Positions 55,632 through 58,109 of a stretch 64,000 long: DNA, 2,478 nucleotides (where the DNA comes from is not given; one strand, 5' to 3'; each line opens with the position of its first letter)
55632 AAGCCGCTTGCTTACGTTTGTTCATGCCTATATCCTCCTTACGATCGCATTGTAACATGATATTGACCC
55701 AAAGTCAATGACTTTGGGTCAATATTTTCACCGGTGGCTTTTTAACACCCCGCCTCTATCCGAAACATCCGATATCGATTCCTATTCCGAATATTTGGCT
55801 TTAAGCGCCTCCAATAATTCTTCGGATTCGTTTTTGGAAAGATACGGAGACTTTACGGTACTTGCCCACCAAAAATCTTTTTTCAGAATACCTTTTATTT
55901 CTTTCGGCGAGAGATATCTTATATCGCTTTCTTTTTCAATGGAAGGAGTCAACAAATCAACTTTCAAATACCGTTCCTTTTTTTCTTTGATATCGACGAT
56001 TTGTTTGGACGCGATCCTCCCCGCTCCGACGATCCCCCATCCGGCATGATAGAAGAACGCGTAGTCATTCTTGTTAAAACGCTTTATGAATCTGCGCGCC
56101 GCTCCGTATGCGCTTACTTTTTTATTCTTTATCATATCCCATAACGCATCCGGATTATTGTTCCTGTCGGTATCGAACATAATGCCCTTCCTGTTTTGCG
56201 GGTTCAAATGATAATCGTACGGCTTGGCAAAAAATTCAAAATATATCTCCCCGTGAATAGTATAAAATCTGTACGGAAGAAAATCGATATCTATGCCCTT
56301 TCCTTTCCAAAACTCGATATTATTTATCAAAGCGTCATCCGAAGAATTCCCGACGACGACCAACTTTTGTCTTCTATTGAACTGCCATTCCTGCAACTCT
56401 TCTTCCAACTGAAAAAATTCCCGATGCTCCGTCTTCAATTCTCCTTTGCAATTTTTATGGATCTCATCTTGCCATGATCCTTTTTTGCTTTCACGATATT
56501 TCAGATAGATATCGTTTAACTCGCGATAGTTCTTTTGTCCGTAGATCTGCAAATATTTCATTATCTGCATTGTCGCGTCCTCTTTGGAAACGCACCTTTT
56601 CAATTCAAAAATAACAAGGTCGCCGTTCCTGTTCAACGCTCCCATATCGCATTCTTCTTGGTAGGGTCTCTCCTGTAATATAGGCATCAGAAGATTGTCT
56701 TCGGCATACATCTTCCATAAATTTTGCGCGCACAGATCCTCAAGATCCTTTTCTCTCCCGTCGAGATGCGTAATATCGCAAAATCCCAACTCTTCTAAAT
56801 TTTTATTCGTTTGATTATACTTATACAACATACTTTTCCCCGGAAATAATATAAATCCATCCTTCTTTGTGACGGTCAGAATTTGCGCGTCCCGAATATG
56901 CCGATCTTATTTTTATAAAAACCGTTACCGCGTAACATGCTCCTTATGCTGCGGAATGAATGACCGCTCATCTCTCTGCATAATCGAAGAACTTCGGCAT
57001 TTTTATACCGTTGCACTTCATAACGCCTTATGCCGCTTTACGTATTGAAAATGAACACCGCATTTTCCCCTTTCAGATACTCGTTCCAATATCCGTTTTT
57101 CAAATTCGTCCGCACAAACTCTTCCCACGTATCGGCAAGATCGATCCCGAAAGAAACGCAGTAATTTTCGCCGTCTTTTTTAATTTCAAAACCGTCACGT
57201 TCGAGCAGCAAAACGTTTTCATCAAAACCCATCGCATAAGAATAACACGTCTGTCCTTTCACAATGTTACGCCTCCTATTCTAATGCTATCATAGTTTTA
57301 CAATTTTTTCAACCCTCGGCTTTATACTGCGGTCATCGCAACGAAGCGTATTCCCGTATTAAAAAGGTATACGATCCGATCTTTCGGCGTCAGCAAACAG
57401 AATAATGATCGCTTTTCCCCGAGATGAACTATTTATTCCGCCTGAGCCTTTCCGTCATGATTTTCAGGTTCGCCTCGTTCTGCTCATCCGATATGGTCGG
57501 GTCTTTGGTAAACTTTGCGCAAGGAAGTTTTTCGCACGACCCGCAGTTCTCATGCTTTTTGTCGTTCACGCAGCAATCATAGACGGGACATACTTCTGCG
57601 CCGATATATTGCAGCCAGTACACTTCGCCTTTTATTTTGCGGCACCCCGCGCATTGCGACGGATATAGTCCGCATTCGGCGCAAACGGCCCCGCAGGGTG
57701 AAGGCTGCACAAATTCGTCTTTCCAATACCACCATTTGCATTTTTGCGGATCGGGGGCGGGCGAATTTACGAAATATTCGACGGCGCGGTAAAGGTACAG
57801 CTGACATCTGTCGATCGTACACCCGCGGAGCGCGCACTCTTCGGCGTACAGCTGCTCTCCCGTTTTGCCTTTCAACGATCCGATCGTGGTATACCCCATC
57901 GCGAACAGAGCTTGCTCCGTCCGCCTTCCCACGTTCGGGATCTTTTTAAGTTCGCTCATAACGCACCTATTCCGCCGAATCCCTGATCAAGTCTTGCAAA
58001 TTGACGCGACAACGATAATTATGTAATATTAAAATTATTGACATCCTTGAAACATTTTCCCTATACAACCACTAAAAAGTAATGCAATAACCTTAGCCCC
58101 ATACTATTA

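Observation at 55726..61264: Composite low-GC insertion between tetR and rlmD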

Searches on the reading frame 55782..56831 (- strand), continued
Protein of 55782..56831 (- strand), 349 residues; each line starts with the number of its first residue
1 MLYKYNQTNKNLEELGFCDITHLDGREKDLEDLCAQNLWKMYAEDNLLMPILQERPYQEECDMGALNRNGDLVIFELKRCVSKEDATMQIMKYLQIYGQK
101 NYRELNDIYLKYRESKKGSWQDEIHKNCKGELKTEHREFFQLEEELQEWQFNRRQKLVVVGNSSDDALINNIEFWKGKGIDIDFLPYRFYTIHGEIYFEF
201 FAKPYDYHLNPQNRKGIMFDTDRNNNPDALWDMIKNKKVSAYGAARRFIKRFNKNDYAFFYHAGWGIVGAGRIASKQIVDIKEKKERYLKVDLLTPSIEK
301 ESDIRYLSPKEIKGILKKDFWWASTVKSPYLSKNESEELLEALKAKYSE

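Call 85: search_dna_similar(query=window:55782-56831:-, collection=phages, mode=protein, max_evalue=0.00001, max_rows=8)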
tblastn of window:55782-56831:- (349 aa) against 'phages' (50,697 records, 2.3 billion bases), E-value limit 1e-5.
No match.

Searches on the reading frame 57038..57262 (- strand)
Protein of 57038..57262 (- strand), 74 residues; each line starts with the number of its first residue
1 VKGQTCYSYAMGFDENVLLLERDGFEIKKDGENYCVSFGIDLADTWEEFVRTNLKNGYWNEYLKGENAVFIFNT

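Call 3: search_protein_families(library=pfam, proteins=[window:57038-57262:-], max_evalue=0.01)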
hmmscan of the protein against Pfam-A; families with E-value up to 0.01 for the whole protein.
window:57038-57262:- (74 aa): 0 families

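Call 4: search_protein_families(library=padloc, proteins=[window:57038-57262:-], max_evalue=0.1)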
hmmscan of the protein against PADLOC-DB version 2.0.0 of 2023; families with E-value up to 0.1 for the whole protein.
window:57038-57262:- (74 aa): 0 families

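Call 9: search_protein_families(library=ncbifam, proteins=[window:57038-57262:-], max_evalue=0.1)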
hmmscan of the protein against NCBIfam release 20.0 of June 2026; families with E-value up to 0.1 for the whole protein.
window:57038-57262:- (74 aa): 0 families

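Call 10: search_protein_families(library=phrogs, proteins=[window:57038-57262:-], max_evalue=0.1)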
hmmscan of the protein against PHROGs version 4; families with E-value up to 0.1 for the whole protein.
window:57038-57262:- (74 aa): 2 families
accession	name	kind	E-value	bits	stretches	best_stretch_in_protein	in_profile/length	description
phrog_25766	-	unknown function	0.01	16.1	1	16-61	60-104/394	-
phrog_34695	-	unknown function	0.066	14.5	0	16-42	24-50/52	-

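Call 75: search_protein_families(library=pfam, proteins=[window:57038-57259:-], max_evalue=0.5)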
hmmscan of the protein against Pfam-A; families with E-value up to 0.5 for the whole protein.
window:57038-57259:- (73 aa): 0 families

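Call 101: search_solved_structures(query=window:57038-57259:-, max_evalue=1)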
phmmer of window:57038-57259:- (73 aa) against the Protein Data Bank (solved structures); distinct sequences matched with E-value up to 1: 3.
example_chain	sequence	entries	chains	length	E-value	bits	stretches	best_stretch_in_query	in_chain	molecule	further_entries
3jcr_6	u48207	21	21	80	0.21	15.3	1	41-70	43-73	LSm6 | U6 snRNA-associated Sm-like protein LSm6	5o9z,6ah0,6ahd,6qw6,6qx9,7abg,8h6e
8fsj_C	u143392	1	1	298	0.29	14.9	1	7-55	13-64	AR4A heavy chain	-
7t6x_H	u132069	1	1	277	0.81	13.4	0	12-56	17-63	AR4A Fab, heavy chain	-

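Call 102: search_dna_similar(query=window:57038-57259:-, collection=plasmids, mode=protein, max_evalue=0.01, max_rows=8)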
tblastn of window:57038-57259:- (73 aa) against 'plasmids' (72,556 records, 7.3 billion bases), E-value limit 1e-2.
No match.

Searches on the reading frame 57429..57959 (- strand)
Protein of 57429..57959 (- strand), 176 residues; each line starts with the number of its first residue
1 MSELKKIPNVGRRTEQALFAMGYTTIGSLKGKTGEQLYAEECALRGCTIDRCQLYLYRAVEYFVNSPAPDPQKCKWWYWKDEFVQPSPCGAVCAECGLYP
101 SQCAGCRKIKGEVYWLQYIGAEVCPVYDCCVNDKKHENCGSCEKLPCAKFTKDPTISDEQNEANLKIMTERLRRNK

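Call 3: search_protein_families(library=pfam, proteins=[window:57429-57959:-], max_evalue=0.01)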
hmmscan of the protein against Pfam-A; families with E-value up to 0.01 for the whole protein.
window:57429-57959:- (176 aa): 2 families
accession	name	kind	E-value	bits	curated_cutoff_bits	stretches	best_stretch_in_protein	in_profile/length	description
PF11731.14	Cdd1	-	2.1e-19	70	25.5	1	2-82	6-83/86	Pathogenicity locus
PF12675.12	DUF3795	-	2.2e-06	28.5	22.6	1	87-151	3-82/83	Protein of unknown function (DUF3795)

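Call 4: search_protein_families(library=padloc, proteins=[window:57429-57959:-], max_evalue=0.1)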
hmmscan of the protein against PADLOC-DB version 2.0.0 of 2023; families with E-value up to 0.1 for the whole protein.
window:57429-57959:- (176 aa): 0 families

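Call 9: search_protein_families(library=ncbifam, proteins=[window:57429-57959:-], max_evalue=0.1)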
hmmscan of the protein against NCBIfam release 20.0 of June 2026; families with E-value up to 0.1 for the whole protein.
window:57429-57959:- (176 aa): 0 families

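Call 10: search_protein_families(library=phrogs, proteins=[window:57429-57959:-], max_evalue=0.1)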
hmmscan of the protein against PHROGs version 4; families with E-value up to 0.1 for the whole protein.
window:57429-57959:- (176 aa): 1 family
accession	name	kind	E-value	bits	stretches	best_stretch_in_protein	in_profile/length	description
phrog_15837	-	unknown function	0.084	14.1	0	153-174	9-30/44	-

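Call 16: find_encoding_contigs(protein=window:57429-57959:-, flank=10000, max_places=10)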
Protein window:57429-57959:- (176 aa): 18 contigs read that carry it; 10 places shown.
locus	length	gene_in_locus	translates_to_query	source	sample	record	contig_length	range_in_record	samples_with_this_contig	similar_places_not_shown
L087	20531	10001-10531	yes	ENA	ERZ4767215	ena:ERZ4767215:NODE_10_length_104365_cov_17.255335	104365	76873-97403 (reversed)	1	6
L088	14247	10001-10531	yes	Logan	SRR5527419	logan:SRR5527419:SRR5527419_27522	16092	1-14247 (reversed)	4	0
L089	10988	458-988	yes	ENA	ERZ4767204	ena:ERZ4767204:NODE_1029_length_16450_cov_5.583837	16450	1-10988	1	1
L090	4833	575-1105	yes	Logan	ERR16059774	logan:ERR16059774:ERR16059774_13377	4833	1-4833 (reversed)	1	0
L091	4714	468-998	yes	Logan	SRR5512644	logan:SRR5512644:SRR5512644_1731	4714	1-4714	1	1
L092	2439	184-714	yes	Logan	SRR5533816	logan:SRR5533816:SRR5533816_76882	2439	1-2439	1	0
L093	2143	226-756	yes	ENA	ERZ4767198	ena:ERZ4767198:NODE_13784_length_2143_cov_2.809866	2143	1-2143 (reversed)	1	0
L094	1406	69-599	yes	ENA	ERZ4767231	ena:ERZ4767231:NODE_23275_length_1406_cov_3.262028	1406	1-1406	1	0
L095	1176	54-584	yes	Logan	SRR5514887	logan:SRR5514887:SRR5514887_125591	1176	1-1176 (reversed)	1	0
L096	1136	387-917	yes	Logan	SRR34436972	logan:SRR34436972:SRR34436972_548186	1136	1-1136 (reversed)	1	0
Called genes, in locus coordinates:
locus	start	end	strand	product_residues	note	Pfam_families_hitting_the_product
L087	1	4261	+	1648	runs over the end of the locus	PF09479:Flg_new (faint), PF13306:LRR_5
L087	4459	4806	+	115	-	-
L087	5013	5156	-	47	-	-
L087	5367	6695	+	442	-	PF01938:TRAM (weak), PF05958:tRNA_U5-meth_tr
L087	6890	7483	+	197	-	PF00106:adh_short, PF13561:adh_short_C2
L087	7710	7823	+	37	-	-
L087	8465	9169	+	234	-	-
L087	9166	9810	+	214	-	-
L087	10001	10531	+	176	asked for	PF11731:Cdd1, PF12675:DUF3795 (faint)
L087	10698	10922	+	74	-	-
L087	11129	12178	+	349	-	-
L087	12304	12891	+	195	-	PF00440:TetR_N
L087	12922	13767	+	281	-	PF00248:Aldo_ket_red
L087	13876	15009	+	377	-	PF00248:Aldo_ket_red, PF13746:Fer4_18 (faint), PF14691:Fer4_20 (faint), PF13183:Fer4_8 (weak), PF13237:Fer4_10 (faint), PF12838:Fer4_7 (weak), PF13187:Fer4_9, PF13534:Fer4_17 (weak), +1 more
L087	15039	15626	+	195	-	PF12822:ECF_trnsprt (weak)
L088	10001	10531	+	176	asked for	PF11731:Cdd1, PF12675:DUF3795 (faint)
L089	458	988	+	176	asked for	PF11731:Cdd1, PF12675:DUF3795 (faint)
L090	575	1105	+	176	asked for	PF11731:Cdd1, PF12675:DUF3795 (faint)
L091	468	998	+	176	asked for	PF11731:Cdd1, PF12675:DUF3795 (faint)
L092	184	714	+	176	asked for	PF11731:Cdd1, PF12675:DUF3795 (faint)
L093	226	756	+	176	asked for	PF11731:Cdd1, PF12675:DUF3795 (faint)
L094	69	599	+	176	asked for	PF11731:Cdd1, PF12675:DUF3795 (faint)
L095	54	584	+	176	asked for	PF11731:Cdd1, PF12675:DUF3795 (faint)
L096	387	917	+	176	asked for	PF11731:Cdd1, PF12675:DUF3795 (faint)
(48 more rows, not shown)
